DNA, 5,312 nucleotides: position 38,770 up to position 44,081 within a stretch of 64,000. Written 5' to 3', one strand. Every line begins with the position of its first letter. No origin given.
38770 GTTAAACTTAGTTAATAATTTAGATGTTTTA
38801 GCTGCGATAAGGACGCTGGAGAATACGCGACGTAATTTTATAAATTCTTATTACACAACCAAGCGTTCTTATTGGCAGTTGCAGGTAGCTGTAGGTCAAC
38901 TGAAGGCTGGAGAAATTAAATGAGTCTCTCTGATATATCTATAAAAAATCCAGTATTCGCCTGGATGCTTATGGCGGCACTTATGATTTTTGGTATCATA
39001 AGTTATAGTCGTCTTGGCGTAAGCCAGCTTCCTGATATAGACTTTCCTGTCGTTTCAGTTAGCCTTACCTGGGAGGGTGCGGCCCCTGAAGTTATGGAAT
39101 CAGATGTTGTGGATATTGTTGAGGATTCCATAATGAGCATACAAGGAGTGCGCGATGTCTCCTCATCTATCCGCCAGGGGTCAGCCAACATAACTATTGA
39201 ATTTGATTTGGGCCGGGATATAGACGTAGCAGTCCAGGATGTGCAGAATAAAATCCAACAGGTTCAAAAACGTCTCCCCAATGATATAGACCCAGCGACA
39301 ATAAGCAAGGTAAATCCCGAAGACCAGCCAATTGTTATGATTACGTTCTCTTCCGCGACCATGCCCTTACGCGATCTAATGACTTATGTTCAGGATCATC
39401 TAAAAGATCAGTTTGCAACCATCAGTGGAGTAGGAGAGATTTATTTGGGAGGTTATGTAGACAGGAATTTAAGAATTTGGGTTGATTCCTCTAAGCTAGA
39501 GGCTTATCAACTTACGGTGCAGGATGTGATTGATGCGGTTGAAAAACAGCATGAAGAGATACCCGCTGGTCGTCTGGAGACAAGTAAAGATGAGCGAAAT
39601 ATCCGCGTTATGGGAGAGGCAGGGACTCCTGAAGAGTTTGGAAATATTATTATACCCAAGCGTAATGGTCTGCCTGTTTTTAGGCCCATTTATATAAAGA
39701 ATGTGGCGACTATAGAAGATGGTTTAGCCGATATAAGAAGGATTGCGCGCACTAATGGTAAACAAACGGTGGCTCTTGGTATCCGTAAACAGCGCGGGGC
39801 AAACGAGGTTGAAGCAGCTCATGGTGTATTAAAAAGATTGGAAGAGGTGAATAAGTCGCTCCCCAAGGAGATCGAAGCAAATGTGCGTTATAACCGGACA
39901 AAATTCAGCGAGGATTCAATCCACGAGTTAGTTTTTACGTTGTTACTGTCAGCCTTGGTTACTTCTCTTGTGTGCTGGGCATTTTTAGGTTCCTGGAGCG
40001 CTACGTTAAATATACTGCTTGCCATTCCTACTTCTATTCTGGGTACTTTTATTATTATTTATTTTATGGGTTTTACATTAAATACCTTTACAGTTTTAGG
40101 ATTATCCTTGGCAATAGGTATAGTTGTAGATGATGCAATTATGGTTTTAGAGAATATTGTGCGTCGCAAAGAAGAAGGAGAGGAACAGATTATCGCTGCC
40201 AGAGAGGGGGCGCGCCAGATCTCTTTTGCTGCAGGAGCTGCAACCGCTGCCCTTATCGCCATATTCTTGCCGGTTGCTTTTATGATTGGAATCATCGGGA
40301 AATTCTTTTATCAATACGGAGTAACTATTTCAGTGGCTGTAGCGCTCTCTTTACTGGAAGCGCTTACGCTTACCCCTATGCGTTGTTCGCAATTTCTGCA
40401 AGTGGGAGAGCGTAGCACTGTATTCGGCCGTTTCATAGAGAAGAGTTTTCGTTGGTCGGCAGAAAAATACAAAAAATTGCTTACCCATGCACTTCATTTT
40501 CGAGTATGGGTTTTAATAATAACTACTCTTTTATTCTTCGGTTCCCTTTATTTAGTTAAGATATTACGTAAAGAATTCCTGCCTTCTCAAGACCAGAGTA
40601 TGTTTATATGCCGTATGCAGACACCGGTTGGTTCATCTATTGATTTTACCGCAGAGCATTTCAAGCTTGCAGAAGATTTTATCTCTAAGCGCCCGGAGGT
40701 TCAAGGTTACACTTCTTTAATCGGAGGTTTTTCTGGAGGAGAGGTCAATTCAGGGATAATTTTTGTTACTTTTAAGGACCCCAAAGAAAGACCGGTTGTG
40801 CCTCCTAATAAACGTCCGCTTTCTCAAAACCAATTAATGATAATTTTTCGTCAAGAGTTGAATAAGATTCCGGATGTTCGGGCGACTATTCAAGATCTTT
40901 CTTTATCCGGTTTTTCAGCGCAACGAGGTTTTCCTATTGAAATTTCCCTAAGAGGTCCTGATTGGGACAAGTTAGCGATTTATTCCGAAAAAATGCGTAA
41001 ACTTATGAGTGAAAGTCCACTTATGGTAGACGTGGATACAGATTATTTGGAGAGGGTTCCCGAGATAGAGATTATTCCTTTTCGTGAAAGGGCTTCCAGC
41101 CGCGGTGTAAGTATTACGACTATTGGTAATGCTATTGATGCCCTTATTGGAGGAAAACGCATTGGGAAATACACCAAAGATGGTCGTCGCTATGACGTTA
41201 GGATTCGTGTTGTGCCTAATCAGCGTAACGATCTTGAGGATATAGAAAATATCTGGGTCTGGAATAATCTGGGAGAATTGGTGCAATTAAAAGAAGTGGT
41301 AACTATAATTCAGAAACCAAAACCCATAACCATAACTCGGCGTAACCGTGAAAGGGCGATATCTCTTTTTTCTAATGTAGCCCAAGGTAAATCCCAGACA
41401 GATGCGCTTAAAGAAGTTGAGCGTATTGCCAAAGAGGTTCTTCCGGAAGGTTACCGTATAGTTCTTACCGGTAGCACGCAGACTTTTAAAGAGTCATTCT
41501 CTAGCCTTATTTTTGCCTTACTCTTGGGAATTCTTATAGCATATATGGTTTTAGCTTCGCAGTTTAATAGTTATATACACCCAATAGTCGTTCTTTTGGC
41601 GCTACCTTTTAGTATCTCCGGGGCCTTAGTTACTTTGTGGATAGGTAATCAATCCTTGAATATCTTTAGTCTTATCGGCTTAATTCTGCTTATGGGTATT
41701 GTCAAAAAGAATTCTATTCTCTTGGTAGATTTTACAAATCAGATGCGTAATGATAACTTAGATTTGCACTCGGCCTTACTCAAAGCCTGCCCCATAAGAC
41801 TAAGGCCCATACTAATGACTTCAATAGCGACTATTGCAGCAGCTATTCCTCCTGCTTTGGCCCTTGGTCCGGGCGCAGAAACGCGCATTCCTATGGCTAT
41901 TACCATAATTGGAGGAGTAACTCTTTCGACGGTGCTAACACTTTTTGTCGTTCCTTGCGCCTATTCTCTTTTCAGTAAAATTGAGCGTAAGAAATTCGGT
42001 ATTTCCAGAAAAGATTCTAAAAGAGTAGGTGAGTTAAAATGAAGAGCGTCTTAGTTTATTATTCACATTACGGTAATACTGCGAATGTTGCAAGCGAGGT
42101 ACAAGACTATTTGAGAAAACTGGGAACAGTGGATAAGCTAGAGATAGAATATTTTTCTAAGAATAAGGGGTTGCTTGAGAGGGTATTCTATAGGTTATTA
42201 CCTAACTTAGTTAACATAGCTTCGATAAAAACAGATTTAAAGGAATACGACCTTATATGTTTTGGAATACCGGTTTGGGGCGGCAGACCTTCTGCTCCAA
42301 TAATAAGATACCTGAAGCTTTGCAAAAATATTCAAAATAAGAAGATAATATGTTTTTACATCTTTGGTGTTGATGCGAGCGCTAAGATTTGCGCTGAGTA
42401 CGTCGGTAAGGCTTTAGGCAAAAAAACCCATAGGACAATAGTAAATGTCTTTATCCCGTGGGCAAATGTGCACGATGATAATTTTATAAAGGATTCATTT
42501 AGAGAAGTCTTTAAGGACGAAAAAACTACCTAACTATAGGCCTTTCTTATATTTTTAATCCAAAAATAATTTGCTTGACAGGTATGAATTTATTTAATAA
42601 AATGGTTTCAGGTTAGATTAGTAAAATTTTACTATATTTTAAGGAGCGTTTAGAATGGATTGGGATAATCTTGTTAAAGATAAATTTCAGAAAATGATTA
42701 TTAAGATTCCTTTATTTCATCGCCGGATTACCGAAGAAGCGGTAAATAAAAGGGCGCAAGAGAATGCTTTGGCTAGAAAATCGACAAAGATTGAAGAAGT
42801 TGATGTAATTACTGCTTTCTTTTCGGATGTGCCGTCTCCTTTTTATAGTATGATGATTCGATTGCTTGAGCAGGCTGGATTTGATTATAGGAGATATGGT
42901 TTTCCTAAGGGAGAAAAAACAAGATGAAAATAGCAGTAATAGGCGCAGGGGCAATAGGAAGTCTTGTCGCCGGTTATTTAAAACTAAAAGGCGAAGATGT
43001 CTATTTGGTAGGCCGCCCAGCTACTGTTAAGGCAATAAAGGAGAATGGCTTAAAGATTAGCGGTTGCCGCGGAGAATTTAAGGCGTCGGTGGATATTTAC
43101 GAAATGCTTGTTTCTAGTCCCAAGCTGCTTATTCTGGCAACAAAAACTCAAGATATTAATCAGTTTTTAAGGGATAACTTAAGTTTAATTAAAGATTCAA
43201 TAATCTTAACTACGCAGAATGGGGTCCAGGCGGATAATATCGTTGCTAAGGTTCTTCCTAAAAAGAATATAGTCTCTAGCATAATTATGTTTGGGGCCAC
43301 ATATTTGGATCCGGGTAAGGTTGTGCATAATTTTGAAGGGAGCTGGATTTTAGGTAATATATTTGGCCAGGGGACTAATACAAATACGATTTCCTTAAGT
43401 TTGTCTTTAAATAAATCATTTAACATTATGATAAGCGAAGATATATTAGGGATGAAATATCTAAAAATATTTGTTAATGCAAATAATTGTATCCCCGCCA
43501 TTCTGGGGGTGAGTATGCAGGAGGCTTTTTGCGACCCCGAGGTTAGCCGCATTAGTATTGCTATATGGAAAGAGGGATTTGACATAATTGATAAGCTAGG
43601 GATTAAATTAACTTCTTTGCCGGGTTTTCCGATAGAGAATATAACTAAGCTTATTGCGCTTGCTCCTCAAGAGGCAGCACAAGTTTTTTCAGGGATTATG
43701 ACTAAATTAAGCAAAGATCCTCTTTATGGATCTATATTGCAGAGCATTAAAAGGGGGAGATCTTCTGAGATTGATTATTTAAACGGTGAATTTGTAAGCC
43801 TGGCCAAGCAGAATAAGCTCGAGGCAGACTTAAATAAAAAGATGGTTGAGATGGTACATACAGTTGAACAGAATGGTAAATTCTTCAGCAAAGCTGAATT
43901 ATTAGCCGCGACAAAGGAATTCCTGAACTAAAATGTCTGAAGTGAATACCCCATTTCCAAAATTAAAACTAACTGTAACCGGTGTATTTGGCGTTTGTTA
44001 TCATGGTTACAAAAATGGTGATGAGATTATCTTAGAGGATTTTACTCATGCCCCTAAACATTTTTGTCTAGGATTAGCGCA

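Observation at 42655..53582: Compact type-II-PKS-like / unusual-lipid biosynthetic cluster built around a KS and dead-KS heterodimer, ACP and a B12-radical-SAM enzyme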

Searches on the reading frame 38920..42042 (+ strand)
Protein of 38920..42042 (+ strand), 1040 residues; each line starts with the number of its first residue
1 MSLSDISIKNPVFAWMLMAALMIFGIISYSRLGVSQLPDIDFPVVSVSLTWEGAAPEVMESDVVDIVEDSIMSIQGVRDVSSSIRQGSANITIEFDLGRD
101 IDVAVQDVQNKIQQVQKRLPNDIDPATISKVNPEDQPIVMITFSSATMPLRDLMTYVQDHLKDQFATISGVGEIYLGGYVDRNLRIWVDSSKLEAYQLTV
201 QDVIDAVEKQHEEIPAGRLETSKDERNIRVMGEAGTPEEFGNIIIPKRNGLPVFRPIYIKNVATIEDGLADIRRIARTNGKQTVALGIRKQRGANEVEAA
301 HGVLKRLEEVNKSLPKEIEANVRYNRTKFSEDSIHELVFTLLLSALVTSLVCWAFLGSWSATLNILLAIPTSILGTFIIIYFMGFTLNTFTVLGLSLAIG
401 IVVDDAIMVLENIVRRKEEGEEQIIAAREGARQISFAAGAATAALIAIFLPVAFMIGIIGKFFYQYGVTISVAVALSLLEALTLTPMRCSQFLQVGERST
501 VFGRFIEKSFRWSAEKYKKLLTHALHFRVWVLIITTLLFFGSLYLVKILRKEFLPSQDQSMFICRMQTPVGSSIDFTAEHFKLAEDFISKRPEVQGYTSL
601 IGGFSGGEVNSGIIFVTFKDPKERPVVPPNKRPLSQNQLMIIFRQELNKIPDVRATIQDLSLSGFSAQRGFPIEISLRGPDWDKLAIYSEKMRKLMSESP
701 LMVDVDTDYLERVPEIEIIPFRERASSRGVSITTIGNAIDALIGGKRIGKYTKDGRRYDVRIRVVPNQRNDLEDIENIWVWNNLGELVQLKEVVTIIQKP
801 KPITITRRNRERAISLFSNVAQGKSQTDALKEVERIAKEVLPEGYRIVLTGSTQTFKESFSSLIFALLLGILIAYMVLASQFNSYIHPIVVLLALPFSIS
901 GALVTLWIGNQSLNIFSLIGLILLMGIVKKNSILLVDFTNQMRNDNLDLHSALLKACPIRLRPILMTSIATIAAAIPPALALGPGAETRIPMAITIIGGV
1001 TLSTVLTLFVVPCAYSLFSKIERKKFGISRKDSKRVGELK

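Call 17: search_protein_families(library=pfam, proteins=[window:38920-42042:+], max_evalue=0.001)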
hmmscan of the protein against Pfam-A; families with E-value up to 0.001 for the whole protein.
window:38920-42042:+ (1040 aa): 2 families
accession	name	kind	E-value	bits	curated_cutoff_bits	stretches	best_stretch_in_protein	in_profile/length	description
PF00873.25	ACR_tran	-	2.5e-281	936.4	28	1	4-1018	2-1020/1021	AcrB/AcrD/AcrF family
PF03176.21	MMPL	-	4.2e-06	26.4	20.5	1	823-958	100-245/333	MMPL family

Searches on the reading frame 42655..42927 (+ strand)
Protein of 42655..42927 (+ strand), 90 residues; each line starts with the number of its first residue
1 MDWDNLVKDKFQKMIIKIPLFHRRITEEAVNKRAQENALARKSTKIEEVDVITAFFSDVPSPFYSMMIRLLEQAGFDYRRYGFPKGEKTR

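Call 4: search_protein_families(library=pfam, proteins=[window:42655-42927:+], max_evalue=0.01)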
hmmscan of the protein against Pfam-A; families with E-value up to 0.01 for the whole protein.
window:42655-42927:+ (90 aa): 1 family
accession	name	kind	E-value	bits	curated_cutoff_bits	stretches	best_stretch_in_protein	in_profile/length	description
PF11084.13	DUF2621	-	0.0004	20.8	27.7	1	3-81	57-135/139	Protein of unknown function (DUF2621)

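Call 9: search_protein_families(library=ncbifam, proteins=[window:42655-42927:+], max_evalue=0.01)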
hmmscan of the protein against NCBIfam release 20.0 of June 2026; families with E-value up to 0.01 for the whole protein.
window:42655-42927:+ (90 aa): 0 families

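Call 60: search_protein_families(library=pfam, proteins=[window:42655-42927:+], max_evalue=1)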
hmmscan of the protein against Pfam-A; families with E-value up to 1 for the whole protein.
window:42655-42927:+ (90 aa): 1 family
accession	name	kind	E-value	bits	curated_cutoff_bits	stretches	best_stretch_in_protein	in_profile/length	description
PF11084.13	DUF2621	-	0.0004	20.8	27.7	1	3-81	57-135/139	Protein of unknown function (DUF2621)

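Call 64: list_cluster_members(proteins=[window:42655-42927:+, window:42924-43931:+, window:47230-48693:+, window:49046-49843:+, window:49914-50357:+, window:52281-52676:+, window:52677-53582:+, window:54078-54884:+, window:55195-56130:+, window:56127-57128:+])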
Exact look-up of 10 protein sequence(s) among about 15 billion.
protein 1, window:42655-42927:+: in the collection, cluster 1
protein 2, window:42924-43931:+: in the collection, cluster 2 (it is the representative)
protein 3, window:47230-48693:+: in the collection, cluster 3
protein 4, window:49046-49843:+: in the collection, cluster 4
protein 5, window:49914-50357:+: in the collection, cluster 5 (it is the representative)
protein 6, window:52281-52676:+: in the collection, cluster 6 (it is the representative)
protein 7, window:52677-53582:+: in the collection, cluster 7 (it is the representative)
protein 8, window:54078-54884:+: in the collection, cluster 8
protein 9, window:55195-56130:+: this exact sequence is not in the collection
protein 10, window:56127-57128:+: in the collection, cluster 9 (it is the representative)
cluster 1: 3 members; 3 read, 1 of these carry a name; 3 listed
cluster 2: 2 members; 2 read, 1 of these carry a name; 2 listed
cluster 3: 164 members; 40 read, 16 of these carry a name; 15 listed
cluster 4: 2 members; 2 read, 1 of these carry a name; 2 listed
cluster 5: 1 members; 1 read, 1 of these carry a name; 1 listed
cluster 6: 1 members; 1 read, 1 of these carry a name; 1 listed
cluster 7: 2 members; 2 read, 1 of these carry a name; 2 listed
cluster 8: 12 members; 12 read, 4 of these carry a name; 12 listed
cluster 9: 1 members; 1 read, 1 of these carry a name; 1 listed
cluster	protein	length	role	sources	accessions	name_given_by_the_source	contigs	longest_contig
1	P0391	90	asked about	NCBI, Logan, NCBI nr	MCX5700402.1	MAG: hypothetical protein NTZ63_02520 [Candidatus Omnitrophica bacterium] | hypothetical protein [Candidatus Omnitrophota bacterium]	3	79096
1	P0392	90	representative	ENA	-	-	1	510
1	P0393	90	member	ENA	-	-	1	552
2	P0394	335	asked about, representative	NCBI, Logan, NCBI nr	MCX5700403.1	MAG: ketopantoate reductase family protein [Candidatus Omnitrophica bacterium] | ketopantoate reductase family protein [Candidatus Omnitrophota bacterium]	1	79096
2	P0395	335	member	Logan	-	-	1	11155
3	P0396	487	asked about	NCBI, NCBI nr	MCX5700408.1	MAG: radical SAM protein [Candidatus Omnitrophica bacterium] | radical SAM protein [Candidatus Omnitrophota bacterium]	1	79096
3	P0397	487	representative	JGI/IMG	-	-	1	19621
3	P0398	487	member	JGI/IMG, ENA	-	radical SAM superfamily enzyme YgiQ (UPF0313 family)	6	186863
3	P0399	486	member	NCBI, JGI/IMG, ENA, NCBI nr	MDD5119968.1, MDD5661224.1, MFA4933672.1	MAG: radical SAM protein [Candidatus Omnitrophica bacterium] | radical SAM protein [Candidatus Omnitrophota bacterium]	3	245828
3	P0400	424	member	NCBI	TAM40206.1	radical SAM protein, partial [bacterium]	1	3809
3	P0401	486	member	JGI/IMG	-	radical SAM superfamily enzyme YgiQ (UPF0313 family)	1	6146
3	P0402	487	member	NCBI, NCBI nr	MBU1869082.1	MAG: radical SAM protein [Candidatus Omnitrophica bacterium] | radical SAM protein [Candidatus Omnitrophota bacterium]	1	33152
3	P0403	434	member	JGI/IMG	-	radical SAM superfamily enzyme YgiQ (UPF0313 family)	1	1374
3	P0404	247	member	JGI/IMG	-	radical SAM superfamily enzyme YgiQ (UPF0313 family)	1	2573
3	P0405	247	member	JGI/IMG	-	radical SAM superfamily enzyme YgiQ (UPF0313 family)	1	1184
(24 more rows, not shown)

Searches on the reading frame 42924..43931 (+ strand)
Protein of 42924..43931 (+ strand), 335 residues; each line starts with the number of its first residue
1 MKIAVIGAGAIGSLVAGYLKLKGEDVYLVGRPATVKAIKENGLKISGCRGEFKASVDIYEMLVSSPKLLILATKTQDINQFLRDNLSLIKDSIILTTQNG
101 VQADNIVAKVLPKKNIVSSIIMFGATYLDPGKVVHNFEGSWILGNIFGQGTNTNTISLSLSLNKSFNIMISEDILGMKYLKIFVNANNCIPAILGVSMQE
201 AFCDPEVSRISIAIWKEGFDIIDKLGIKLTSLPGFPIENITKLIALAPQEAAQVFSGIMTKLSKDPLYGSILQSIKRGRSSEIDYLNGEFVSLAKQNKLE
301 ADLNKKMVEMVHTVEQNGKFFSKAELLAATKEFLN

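Call 4: search_protein_families(library=pfam, proteins=[window:42924-43931:+], max_evalue=0.01)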
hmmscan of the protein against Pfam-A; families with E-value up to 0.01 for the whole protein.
window:42924-43931:+ (335 aa): 5 families
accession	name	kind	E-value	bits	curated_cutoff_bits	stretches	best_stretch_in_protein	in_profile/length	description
PF02558.23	ApbA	-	2.3e-32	112.1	22.2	1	3-145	1-147/150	Ketopantoate reductase PanE/ApbA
PF08546.17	ApbA_C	-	5.5e-17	62.7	22.7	1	173-315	1-125/125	Ketopantoate reductase PanE/ApbA C terminal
PF03807.23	F420_oxidored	-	9.2e-05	23.4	21.6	1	2-100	1-94/94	NADP oxidoreductase coenzyme F420-dependent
PF01210.29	NAD_Gly3P_dh_N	-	0.00091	19.7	23.1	1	2-104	1-109/158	NAD-dependent glycerol-3-phosphate dehydrogenase N-terminus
PF00070.33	Pyr_redox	-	0.0017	19.3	22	1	2-35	1-34/82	Pyridine nucleotide-disulphide oxidoreductase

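Call 9: search_protein_families(library=ncbifam, proteins=[window:42924-43931:+], max_evalue=0.01)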
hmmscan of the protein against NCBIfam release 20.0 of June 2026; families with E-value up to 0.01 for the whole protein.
window:42924-43931:+ (335 aa): 21 families
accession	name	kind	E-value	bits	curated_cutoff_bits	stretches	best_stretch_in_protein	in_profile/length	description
TIGR00745.1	apbA_panE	subfamily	1e-49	169.5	141.35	1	2-317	1-304/305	2-dehydropantoate 2-reductase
NF005092.1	PRK06522.2-3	equivalog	3.9e-42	144.4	500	1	1-315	1-295/296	2-dehydropantoate 2-reductase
NF006083.0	PRK08229.1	equivalog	1.1e-38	133.1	371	1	1-331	3-335/341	2-dehydropantoate 2-reductase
NF005088.0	PRK06522.1-2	subfamily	2.9e-33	115.3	371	1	1-316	1-303/308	2-dehydropantoate 2-reductase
NF005091.0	PRK06522.2-2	equivalog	7.6e-27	94.3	252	1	1-316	2-298/302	2-dehydropantoate 2-reductase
NF005089.0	PRK06522.1-4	subfamily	5.7e-24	85.1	223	2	1-101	1-104/326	2-dehydropantoate 2-reductase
NF005093.0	PRK06522.2-4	equivalog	8.3e-20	71.3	308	1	1-196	4-201/304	2-dehydropantoate 2-reductase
NF005087.0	PRK06522.1-1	equivalog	2.1e-18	66.4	351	2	1-185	1-180/296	2-dehydropantoate 2-reductase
NF004887.0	PRK06249.1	equivalog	1.4e-16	60.6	360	1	1-166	6-176/316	putative 2-dehydropantoate 2-reductase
NF005094.0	PRK06522.2-5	equivalog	6.6e-14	51.9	382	1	1-176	1-181/307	2-dehydropantoate 2-reductase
NF004311.0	PRK05708.1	equivalog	8.6e-13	47.8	378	2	2-185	4-188/305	putative 2-dehydropantoate 2-reductase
NF009543.0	PRK12921.1-5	equivalog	2.5e-12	46.6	339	1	1-315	1-303/305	oxidoreductase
NF009541.0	PRK12921.1-1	equivalog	4.7e-09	35.9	338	1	2-224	7-221/297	oxidoreductase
NF005090.0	PRK06522.2-1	equivalog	5e-09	35.8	496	1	1-204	3-206/296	2-dehydropantoate 2-reductase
NF009542.0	PRK12921.1-4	equivalog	2e-08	33.9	288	1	1-230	2-217/286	oxidoreductase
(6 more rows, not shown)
